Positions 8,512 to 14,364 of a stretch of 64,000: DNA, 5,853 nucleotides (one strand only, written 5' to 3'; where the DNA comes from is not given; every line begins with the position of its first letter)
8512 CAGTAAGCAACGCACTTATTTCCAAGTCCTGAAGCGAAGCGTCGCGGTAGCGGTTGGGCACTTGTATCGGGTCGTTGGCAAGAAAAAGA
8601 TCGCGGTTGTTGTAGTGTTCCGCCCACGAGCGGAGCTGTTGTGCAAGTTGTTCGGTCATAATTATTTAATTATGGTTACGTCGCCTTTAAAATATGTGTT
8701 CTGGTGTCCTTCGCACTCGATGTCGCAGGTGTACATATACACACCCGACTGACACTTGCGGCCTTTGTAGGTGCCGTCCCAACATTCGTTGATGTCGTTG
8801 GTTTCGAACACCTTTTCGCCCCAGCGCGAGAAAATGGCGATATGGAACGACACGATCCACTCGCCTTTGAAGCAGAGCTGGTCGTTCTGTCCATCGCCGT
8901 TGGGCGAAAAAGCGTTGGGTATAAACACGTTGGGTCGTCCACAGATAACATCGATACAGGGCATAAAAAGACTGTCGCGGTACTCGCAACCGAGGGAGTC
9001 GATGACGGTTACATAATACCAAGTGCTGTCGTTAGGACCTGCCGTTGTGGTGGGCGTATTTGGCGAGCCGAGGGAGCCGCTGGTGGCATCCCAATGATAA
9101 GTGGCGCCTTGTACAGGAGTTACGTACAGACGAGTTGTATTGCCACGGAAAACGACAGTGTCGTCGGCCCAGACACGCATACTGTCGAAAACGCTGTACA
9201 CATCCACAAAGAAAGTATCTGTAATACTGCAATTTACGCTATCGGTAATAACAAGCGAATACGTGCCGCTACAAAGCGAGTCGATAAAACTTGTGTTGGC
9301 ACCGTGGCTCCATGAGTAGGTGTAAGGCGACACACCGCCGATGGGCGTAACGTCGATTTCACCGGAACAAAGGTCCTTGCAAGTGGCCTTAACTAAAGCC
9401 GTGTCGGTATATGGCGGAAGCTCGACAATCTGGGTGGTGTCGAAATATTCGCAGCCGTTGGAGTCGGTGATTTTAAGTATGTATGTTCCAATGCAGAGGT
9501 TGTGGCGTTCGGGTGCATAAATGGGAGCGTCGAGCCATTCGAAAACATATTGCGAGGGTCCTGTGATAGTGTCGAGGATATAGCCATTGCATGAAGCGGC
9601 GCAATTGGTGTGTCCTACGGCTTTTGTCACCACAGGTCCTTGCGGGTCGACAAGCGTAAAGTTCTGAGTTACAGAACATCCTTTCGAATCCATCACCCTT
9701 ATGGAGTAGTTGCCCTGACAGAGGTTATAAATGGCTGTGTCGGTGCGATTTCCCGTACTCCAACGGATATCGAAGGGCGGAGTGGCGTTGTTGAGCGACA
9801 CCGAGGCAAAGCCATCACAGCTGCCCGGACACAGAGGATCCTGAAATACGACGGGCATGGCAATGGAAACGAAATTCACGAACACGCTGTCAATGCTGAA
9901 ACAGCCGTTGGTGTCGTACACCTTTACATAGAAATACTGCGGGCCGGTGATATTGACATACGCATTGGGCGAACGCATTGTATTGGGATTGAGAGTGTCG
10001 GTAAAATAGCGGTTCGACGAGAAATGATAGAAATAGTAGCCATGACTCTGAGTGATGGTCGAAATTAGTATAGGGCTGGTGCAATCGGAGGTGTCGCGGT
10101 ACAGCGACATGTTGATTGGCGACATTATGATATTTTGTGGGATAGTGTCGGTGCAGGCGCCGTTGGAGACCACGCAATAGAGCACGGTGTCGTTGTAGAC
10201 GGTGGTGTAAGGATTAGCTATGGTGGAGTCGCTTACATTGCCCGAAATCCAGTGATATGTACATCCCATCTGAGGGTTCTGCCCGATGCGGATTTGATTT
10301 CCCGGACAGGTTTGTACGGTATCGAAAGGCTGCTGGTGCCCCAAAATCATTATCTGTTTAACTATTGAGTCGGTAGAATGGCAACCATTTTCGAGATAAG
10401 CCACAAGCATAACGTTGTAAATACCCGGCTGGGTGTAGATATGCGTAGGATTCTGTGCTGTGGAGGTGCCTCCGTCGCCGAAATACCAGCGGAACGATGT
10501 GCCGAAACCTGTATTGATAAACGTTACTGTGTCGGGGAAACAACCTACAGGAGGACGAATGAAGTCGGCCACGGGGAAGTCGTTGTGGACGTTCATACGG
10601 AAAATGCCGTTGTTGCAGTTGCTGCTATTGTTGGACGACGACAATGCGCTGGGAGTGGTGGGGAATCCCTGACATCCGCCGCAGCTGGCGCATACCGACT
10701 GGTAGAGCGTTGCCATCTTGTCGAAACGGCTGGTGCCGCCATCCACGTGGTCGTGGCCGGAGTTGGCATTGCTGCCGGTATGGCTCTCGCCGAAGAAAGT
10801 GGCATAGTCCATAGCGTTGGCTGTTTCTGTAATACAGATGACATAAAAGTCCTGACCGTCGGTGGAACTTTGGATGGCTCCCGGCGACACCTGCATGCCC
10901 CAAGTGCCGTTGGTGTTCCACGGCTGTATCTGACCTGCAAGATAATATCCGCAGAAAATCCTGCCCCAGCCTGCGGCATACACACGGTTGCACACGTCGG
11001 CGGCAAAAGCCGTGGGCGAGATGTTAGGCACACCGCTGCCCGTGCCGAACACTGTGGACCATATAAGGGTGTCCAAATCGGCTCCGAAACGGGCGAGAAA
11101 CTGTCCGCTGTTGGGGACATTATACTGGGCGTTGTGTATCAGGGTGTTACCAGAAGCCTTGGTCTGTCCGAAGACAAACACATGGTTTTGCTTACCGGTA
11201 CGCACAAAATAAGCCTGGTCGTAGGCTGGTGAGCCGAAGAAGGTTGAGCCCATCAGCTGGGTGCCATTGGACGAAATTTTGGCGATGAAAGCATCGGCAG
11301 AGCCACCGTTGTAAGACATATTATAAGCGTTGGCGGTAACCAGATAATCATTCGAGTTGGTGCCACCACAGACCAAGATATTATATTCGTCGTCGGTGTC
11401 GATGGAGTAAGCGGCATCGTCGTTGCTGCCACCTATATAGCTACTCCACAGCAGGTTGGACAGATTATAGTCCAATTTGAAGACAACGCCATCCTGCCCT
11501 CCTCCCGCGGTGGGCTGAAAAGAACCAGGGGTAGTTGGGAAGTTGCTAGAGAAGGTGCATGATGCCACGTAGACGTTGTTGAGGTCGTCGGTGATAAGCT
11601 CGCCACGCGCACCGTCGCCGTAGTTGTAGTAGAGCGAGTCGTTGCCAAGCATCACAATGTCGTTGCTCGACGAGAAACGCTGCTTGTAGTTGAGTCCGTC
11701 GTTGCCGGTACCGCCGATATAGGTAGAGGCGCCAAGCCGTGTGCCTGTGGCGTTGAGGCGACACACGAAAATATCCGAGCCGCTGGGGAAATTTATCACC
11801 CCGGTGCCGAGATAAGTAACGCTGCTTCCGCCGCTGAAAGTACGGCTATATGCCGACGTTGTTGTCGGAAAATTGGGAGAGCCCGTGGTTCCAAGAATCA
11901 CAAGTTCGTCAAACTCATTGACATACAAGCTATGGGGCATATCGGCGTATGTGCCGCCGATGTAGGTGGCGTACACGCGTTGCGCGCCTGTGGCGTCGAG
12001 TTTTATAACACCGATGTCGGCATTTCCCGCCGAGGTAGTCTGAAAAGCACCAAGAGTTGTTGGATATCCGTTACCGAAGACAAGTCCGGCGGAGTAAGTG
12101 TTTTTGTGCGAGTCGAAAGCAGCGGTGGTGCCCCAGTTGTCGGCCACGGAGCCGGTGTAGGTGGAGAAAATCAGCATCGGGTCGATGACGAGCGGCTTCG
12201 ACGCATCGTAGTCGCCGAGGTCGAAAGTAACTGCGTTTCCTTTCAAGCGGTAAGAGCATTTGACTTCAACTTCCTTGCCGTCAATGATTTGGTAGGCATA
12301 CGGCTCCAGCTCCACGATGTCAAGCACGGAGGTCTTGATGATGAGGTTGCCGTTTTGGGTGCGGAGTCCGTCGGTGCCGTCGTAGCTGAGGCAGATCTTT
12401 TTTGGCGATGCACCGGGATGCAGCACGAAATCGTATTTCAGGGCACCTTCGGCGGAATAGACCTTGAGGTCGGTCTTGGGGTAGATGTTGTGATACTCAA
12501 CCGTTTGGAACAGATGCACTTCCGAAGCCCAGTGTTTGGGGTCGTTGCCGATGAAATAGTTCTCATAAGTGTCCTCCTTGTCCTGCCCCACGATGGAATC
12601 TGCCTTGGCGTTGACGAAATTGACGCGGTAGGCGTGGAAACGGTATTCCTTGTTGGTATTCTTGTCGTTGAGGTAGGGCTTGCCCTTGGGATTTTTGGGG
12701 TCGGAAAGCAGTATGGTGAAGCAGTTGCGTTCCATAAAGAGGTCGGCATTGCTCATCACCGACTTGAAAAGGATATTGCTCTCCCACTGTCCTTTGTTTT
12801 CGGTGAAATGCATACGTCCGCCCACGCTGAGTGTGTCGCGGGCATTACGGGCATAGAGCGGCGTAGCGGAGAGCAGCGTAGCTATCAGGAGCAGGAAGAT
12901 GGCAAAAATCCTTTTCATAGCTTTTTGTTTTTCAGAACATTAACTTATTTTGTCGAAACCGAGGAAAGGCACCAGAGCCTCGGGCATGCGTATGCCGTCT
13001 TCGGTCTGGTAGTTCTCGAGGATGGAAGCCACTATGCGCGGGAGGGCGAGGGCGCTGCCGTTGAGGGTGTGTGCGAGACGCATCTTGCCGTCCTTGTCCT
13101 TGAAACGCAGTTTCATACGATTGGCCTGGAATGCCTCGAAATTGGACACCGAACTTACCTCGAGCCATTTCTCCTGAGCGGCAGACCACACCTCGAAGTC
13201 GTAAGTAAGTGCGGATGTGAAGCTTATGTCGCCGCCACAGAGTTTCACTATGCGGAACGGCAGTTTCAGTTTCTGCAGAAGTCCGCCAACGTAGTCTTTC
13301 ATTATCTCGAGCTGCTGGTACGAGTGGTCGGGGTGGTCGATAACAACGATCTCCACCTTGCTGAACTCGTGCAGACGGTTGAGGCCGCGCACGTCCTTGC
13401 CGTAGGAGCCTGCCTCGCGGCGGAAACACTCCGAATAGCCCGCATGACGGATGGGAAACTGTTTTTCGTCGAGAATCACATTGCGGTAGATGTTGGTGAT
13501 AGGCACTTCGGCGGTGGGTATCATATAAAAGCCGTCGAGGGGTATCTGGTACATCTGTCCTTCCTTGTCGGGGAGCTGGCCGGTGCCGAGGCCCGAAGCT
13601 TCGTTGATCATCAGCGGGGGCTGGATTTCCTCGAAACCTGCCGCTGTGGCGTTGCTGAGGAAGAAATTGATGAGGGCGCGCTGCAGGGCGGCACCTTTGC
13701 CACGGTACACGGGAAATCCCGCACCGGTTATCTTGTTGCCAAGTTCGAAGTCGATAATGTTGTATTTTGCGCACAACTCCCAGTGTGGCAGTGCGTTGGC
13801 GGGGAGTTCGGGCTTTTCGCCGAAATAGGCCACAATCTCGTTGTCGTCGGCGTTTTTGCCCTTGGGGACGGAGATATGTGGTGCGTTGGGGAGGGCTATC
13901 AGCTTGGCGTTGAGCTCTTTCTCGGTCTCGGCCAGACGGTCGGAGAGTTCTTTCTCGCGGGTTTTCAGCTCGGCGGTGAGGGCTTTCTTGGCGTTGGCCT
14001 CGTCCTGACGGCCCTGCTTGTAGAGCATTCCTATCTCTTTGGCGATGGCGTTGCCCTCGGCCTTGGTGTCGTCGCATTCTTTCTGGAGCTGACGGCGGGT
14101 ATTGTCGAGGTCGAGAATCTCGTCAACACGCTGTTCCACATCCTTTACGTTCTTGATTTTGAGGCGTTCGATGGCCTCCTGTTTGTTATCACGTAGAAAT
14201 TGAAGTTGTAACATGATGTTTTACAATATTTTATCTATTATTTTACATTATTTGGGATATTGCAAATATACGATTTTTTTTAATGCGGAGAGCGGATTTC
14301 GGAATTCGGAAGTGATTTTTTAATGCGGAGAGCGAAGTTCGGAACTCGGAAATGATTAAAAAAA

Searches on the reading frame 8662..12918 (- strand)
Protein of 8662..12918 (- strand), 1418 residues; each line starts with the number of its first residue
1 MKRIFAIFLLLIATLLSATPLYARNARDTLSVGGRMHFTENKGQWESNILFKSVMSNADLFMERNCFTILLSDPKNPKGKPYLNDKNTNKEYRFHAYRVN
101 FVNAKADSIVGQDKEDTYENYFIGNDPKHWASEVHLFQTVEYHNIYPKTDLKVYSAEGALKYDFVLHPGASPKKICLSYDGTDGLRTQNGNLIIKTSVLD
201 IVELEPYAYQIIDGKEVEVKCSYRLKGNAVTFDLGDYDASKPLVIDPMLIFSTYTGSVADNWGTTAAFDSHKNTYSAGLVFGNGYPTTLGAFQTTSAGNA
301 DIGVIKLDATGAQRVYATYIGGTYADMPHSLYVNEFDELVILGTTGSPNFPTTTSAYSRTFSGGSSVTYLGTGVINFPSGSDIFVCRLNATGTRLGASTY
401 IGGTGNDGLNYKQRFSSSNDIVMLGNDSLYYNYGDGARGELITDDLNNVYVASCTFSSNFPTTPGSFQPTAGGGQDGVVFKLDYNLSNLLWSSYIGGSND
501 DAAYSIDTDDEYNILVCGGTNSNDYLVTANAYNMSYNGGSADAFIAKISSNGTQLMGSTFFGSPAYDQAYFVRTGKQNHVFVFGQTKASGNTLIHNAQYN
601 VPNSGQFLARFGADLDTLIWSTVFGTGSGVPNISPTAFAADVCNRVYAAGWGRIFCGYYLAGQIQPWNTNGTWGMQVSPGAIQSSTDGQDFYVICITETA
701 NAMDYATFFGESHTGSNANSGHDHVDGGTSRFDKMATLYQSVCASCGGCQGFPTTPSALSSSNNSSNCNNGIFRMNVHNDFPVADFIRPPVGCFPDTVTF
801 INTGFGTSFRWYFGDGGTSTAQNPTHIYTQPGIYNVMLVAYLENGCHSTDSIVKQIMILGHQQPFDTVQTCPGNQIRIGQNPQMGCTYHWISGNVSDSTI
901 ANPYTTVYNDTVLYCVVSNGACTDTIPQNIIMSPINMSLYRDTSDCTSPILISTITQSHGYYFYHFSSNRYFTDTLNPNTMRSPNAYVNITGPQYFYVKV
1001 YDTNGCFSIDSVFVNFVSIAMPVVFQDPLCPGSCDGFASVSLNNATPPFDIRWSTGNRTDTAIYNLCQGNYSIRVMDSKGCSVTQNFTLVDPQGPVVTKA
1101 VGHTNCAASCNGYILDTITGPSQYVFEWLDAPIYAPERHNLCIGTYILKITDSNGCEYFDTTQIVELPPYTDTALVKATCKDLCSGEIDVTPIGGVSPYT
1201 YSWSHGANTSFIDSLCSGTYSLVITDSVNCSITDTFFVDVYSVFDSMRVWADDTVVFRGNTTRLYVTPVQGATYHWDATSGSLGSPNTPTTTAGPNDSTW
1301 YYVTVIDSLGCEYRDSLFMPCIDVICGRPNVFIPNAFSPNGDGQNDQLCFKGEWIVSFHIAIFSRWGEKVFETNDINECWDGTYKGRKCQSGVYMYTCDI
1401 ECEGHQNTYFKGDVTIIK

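Call 4: search_protein_families(library=pfam, proteins=[window:8662-12918:-], max_evalue=0.01)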
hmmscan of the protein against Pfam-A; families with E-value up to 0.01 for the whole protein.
window:8662-12918:- (1418 aa): 7 families
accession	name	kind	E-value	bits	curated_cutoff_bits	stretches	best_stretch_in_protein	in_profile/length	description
PF25778.1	DUF7948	-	9.3e-72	242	27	1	38-248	1-214/214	Domain of unknown function (DUF7948)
PF13585.12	CHU_C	-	4.6e-17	62.4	27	1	1332-1412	2-82/86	CHU_C Type IX secretion signal domain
PF18911.6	PKD_4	-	2e-12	47.4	27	1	804-851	32-80/85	PKD domain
PF13573.12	SprB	-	5e-12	45.7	28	1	1178-1208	7-37/37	SprB repeat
PF00801.26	PKD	-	1.2e-09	38.5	23.5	1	796-845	15-70/80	PKD domain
PF19081.6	Ig_7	-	2.4e-05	25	27.3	1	1257-1312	13-71/84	Ig-like domain CHU_C associated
PF06739.17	SBBP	-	0.0011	19.4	20.5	1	491-525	2-37/38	Beta-propeller repeat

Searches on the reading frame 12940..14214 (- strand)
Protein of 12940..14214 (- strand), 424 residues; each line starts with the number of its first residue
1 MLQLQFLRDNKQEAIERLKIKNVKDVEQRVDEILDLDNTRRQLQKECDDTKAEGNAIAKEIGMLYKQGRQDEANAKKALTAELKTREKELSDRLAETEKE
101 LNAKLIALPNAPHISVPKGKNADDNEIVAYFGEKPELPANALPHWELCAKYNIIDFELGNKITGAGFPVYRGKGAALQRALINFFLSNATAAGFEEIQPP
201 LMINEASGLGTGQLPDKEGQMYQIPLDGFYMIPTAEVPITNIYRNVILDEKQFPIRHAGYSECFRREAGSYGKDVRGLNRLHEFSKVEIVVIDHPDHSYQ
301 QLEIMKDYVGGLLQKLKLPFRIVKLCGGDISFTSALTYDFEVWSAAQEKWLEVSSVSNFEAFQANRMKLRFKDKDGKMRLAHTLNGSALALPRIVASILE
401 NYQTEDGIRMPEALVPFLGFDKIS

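Call 4: search_protein_families(library=pfam, proteins=[window:12940-14214:-], max_evalue=0.01)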
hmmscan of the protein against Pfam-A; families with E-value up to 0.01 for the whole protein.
window:12940-14214:- (424 aa): 2 families
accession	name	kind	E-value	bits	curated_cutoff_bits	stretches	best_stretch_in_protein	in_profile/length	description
PF00587.30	tRNA-synt_2b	-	5e-34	118.3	29.3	1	227-402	9-179/179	tRNA synthetase class II core domain (G, H, P, S and T)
PF02403.27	Seryl_tRNA_N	-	1.4e-17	64.3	28.2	1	1-112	1-108/108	Seryl-tRNA synthetase N-terminal domain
